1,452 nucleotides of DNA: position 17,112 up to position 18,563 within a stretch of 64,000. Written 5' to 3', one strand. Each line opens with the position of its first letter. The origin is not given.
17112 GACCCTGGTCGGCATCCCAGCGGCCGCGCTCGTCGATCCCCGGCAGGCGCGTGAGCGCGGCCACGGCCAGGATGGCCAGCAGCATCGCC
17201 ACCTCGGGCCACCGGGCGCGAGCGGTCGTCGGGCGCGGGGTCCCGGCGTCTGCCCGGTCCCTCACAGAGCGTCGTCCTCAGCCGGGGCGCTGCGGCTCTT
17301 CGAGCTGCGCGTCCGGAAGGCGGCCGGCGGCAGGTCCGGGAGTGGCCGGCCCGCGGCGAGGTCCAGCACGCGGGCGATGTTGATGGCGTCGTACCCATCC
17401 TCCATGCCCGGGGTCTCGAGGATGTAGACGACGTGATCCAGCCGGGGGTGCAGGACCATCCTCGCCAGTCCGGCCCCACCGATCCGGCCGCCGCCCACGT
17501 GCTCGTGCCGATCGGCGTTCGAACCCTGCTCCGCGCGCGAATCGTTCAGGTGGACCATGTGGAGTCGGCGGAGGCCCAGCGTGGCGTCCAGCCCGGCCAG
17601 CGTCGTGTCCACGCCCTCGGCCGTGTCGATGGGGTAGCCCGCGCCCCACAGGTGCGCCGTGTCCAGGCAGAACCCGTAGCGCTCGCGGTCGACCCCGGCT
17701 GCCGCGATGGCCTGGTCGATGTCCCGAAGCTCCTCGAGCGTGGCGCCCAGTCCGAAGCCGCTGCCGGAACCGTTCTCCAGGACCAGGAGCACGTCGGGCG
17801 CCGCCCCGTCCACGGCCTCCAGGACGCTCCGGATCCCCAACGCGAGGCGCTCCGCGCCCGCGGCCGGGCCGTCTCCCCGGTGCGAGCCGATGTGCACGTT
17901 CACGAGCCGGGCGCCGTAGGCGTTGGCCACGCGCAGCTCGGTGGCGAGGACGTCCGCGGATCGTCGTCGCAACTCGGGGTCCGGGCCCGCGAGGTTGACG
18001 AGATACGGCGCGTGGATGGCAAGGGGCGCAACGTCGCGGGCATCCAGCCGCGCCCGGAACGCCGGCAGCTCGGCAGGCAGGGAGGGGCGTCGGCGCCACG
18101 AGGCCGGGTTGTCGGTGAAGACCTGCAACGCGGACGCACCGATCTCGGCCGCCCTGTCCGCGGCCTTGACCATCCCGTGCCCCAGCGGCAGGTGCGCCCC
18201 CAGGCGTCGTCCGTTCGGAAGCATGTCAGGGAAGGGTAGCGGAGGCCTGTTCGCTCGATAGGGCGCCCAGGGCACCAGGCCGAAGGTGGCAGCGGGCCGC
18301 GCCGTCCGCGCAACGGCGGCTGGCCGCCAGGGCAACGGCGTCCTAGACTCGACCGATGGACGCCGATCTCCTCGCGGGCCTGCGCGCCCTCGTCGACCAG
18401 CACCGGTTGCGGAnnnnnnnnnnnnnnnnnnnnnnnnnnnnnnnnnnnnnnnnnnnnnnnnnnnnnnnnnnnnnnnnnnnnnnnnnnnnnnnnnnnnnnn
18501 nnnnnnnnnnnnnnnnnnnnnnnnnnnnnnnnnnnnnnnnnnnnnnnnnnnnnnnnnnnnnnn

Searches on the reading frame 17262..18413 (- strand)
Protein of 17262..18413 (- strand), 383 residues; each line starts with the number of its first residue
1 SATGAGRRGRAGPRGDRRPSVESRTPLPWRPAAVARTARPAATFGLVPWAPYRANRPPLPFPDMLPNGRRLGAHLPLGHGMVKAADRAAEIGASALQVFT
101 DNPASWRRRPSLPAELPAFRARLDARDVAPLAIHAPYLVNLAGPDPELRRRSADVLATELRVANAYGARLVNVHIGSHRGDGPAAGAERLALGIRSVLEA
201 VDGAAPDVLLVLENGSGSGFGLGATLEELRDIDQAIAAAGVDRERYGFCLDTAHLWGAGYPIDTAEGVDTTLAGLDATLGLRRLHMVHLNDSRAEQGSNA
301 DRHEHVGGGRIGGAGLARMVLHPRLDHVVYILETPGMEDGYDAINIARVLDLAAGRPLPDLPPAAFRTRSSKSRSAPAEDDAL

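Call 76: search_protein_families(library=pfam, proteins=[window:17262-18413:-], max_evalue=0.0001)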
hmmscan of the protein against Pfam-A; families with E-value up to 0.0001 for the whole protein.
window:17262-18413:- (383 aa): 1 family
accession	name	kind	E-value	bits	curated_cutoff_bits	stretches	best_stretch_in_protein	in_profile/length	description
PF01261.30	AP_endonuc_2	-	4.5e-41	141.6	31.1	1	86-338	2-233/249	Xylose isomerase-like TIM barrel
